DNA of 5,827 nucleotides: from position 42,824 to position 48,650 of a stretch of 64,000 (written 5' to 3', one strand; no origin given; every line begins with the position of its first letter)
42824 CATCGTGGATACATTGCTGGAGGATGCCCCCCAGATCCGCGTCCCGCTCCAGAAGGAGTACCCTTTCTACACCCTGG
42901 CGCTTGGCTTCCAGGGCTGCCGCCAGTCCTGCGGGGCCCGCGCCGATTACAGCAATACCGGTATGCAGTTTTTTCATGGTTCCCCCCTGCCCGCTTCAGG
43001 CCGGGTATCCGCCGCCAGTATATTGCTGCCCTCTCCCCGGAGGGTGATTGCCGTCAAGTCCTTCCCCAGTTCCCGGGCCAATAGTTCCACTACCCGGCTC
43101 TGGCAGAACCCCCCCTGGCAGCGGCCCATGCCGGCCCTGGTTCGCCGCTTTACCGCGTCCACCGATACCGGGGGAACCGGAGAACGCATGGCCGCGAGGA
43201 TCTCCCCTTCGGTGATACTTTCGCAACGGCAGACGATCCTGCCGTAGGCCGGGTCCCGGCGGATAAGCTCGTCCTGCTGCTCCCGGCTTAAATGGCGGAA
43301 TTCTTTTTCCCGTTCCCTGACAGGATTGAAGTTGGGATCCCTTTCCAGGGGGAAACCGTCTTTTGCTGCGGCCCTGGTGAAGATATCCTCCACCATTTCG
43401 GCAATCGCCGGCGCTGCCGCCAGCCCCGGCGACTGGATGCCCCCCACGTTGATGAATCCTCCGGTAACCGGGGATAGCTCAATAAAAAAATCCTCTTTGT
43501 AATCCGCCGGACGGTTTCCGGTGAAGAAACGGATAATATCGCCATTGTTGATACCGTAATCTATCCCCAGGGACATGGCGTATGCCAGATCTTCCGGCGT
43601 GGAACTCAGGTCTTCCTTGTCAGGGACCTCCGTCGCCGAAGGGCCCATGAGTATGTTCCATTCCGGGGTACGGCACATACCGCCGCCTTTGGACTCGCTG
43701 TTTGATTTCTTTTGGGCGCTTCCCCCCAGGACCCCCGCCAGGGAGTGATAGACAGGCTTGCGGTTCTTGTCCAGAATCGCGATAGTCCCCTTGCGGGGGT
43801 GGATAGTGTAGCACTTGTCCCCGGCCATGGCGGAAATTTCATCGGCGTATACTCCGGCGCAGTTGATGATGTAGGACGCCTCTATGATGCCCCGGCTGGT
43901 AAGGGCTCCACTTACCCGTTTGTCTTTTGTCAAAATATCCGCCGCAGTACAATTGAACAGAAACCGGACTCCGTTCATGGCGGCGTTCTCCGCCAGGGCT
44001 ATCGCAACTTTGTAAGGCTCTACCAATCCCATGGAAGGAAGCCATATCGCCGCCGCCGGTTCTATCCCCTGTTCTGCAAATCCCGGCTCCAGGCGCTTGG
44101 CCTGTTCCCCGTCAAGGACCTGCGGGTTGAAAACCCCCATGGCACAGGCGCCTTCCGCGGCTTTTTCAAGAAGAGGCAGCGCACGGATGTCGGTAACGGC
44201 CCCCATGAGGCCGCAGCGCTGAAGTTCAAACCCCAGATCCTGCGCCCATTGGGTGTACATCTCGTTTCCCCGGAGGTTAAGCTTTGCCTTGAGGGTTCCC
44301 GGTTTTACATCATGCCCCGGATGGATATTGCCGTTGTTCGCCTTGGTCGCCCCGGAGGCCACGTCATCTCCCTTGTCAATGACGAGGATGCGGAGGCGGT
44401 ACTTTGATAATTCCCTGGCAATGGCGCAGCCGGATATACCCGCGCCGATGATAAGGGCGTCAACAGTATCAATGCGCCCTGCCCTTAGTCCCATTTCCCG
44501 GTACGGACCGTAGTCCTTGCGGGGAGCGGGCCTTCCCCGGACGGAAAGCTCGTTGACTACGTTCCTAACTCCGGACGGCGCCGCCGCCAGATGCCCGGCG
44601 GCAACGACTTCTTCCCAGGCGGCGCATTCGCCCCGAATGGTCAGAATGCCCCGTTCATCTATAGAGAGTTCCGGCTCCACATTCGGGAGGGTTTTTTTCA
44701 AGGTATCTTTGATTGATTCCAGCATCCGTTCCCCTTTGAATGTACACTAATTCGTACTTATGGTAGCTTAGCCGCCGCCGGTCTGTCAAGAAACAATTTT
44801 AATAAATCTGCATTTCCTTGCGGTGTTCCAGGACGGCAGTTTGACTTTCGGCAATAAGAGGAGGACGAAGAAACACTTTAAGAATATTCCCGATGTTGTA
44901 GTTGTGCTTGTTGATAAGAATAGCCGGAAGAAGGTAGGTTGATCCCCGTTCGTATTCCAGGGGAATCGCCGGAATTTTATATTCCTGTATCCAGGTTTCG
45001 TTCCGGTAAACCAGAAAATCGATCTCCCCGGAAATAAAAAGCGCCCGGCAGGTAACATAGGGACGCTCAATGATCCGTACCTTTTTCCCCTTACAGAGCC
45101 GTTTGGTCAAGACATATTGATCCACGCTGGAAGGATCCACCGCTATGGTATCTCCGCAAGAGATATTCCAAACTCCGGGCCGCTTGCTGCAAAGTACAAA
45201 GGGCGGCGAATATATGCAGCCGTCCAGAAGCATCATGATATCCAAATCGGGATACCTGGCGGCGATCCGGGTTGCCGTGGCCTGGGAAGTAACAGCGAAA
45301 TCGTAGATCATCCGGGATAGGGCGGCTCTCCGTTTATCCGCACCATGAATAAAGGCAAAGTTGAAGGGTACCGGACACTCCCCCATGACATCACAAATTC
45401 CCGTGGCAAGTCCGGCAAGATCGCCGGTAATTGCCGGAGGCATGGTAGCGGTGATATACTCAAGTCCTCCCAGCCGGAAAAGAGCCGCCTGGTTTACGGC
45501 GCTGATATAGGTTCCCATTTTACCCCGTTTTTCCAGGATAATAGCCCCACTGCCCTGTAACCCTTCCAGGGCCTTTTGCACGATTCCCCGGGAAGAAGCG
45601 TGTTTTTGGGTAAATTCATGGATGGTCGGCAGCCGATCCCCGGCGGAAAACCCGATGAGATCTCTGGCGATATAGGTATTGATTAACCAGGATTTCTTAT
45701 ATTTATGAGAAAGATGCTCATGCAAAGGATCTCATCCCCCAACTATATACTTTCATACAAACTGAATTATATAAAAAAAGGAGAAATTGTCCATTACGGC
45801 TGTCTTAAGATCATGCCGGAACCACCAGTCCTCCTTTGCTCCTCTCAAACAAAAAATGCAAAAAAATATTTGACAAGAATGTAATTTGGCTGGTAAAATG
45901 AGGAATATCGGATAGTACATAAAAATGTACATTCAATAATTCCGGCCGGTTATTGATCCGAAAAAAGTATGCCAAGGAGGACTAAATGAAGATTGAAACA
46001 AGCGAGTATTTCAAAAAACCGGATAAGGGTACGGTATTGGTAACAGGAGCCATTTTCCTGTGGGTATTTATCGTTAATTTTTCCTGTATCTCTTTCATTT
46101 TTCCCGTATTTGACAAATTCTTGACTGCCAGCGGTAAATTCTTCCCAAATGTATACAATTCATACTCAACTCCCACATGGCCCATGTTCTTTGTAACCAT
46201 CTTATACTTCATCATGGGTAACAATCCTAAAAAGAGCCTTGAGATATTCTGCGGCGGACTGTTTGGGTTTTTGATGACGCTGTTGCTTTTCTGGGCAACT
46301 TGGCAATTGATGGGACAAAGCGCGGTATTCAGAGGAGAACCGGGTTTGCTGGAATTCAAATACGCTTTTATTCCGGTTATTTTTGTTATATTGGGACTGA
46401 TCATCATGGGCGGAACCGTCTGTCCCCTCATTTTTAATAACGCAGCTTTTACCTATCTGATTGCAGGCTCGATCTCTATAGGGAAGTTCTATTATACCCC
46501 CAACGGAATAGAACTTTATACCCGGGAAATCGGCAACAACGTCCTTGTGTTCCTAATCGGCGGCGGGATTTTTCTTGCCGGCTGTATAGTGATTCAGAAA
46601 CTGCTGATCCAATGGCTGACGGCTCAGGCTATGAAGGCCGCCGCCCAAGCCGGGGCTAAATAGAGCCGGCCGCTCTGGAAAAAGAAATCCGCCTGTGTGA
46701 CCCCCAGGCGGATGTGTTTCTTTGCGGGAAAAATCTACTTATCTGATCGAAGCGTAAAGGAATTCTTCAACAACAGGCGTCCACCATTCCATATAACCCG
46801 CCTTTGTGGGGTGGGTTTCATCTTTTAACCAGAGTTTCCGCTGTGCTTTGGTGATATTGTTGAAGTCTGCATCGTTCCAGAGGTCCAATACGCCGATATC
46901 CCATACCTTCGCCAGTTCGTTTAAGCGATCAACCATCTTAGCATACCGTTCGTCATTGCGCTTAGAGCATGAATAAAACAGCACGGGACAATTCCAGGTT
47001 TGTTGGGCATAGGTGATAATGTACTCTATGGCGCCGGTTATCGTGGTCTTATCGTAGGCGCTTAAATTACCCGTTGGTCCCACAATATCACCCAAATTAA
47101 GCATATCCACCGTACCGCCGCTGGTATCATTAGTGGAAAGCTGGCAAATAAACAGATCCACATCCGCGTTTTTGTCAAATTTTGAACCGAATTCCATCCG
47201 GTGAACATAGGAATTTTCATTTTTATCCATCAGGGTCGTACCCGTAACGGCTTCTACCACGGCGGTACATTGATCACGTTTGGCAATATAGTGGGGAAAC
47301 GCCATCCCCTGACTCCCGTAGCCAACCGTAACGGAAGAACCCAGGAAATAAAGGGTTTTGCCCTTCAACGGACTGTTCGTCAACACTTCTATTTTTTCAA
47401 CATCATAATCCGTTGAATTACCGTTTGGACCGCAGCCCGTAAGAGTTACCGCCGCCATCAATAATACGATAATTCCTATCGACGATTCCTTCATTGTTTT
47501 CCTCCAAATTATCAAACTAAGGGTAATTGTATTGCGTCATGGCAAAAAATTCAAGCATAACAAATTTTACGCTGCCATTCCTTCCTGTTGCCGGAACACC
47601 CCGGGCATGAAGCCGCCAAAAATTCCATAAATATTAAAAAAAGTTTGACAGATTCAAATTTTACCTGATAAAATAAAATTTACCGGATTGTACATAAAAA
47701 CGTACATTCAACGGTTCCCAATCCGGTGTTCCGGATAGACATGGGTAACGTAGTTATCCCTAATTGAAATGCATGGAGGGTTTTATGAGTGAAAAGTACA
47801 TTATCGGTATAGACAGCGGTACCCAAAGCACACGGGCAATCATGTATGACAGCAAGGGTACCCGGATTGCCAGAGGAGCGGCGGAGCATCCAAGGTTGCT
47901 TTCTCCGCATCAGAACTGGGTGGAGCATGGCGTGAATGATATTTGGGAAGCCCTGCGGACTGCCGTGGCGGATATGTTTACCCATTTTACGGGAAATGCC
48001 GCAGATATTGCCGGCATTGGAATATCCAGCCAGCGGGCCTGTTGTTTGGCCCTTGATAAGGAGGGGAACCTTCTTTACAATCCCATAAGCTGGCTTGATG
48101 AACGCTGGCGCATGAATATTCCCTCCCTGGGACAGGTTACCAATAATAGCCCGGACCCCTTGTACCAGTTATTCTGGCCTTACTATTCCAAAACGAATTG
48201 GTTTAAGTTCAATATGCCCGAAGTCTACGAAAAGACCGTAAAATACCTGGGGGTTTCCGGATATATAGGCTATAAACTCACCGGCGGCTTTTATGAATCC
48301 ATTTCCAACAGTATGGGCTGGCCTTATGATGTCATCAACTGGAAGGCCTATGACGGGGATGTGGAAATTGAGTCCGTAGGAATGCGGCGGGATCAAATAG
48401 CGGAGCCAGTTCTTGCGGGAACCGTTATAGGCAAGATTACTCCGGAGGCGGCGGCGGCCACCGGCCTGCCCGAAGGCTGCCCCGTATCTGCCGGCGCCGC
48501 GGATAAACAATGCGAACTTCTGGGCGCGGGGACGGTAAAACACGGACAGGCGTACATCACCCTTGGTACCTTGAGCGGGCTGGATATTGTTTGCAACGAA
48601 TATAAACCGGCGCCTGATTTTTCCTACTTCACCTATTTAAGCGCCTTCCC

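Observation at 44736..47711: Triplicated 22-nt operator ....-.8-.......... defines a small regulon (flavoprotein operon, membrane protein, FGGY kinase)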

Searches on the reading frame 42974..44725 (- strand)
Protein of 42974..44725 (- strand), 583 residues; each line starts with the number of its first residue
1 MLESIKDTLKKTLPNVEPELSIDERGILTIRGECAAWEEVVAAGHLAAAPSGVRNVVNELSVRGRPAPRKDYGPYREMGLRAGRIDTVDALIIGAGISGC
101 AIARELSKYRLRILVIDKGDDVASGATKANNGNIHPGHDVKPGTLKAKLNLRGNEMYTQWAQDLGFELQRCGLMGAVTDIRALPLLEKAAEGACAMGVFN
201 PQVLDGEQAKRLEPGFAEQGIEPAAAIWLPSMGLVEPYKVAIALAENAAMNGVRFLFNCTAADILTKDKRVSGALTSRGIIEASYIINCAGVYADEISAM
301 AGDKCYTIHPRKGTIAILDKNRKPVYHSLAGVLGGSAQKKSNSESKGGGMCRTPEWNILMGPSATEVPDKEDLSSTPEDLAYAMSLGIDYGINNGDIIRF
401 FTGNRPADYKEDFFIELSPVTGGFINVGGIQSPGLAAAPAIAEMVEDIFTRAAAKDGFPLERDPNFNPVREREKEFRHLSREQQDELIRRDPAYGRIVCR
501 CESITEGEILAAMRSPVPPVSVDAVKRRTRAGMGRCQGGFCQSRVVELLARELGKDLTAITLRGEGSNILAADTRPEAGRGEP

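Call 4: search_protein_families(library=pfam, proteins=[window:42974-44725:-])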
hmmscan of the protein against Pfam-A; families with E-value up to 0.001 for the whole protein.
window:42974-44725:- (583 aa): 7 families
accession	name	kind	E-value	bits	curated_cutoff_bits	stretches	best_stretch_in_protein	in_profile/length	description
PF01266.30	DAO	-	1.6e-58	199.4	27.9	1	89-446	1-351/353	FAD dependent oxidoreductase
PF04324.20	Fer2_BFD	-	5.8e-13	49.4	26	1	497-551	1-50/50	BFD-like [2Fe-2S] binding domain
PF13450.12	NAD_binding_8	-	2.7e-08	34.4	21.9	1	92-131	1-40/68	NAD(P)-binding Rossmann-like domain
PF00890.30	FAD_binding_2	-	1.3e-06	28.4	20.4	1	89-275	1-179/414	FAD binding domain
PF07992.20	Pyr_redox_2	-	3.1e-06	27.2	26.1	0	89-123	2-36/291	Pyridine nucleotide-disulphide oxidoreductase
PF05834.18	Lycopene_cycl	-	0.0005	19.7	23.4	1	89-123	1-37/380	Lycopene cyclase protein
PF00070.33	Pyr_redox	-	0.00052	20.9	22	0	90-123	2-35/82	Pyridine nucleotide-disulphide oxidoreductase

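Call 5: search_protein_families(library=ncbifam, proteins=[window:42974-44725:-])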
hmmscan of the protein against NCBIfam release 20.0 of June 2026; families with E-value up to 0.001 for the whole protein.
window:42974-44725:- (583 aa): 23 families
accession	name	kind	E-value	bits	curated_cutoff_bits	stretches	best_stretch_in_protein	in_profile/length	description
NF033460.1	glycerol3P_ox_II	equivalog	2.4e-55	188.1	460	1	88-448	2-359/361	type 2 glycerol-3-phosphate oxidase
NF008726.1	PRK11728.1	equivalog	1.3e-30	106.5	299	1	89-324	2-233/389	L-2-hydroxyglutarate oxidase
TIGR03377.1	glycerol3P_GlpA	equivalog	8.5e-30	103.8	552.8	2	90-321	2-230/530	anaerobic glycerol-3-phosphate dehydrogenase subunit GlpA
NF008313.0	PRK11101.1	equivalog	1.4e-24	86.6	425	2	87-320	8-238/548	anaerobic glycerol-3-phosphate dehydrogenase subunit A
TIGR02352.1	thiamin_ThiO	equivalog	6e-19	68.3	250.8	1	91-299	2-212/351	glycine oxidase ThiO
NF001933.0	PRK00711.1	subfamily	2.9e-15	56.2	383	1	195-325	159-290/429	D-amino acid dehydrogenase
TIGR03364.1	HpnW_proposed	hypoth_equivalog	4e-14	52.5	285.1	1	89-293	2-196/365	TIGR03364 family FAD-dependent oxidoreductase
TIGR03197.1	MnmC_Cterm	equivalog_domain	2.5e-13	49.9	174.2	1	90-302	2-211/400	FAD-dependent 5-carboxymethylaminomethyl-2-thiouridine(34) oxidoreductase MnmC1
NF002480.1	PRK01747.1-1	equivalog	6.7e-12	44.6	540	1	86-321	247-476/645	bifunctional tRNA (5-methylaminomethyl-2-thiouridine)(34)-methyltransferase MnmC2/FAD-dependent 5-carboxymethylaminomethyl-2-thiouridine(34)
NF008425.0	PRK11259.1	equivalog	2.8e-07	29.8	257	1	87-299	4-210/377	N-methyl-L-tryptophan oxidase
NF009074.0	PRK12409.1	equivalog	5.4e-07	29.1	494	0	159-314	120-277/410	D-amino acid dehydrogenase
TIGR01373.1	soxB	subfamily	1.2e-06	27.7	529.45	1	87-304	30-250/407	sarcosine oxidase subunit beta family protein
NF002481.1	PRK01747.1-2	equivalog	3.2e-06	26.3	600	1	89-157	240-311/611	bifunctional tRNA (5-methylaminomethyl-2-thiouridine)(34)-methyltransferase MnmC2/FAD-dependent 5-carboxymethylaminomethyl-2-thiouridine(34)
TIGR02032.1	GG-red-SF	subfamily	1.6e-05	24.8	158.8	1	89-120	2-33/297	geranylgeranyl reductase family protein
NF050086.1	pipecolate_AmaA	exception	1.8e-05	23.6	600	0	87-150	25-87/425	L-pipecolate oxidase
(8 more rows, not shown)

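Call 43: search_solved_structures(query=window:42974-44725:-, max_evalue=1e-10)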
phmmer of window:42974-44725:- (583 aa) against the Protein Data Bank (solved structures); distinct sequences matched with E-value up to 1e-10: 3.
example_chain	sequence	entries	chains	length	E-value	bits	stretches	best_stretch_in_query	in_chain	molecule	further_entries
4x9m_A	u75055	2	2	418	1.3e-29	106.6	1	81-443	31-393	L-alpha-glycerophosphate oxidase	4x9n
3dme_A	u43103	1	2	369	3.5e-19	72.1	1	88-444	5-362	conserved exported protein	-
1y56_B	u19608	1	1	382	8.1e-18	67.6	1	89-461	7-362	sarcosine oxidase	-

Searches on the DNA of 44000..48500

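Call 7: search_rna_families(source=window, start=44000, end=48500, threshold=evalue, max_evalue=5)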
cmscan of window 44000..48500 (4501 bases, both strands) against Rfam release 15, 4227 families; matches with E-value up to 5: 1.
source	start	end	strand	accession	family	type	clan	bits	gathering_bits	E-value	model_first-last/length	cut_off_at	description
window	47201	47318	-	RF01734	Fluoride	Cis-reg; riboswitch;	-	17.3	34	0.24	1-64/64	no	Fluoride riboswitch aptamer (crcB RNA motif)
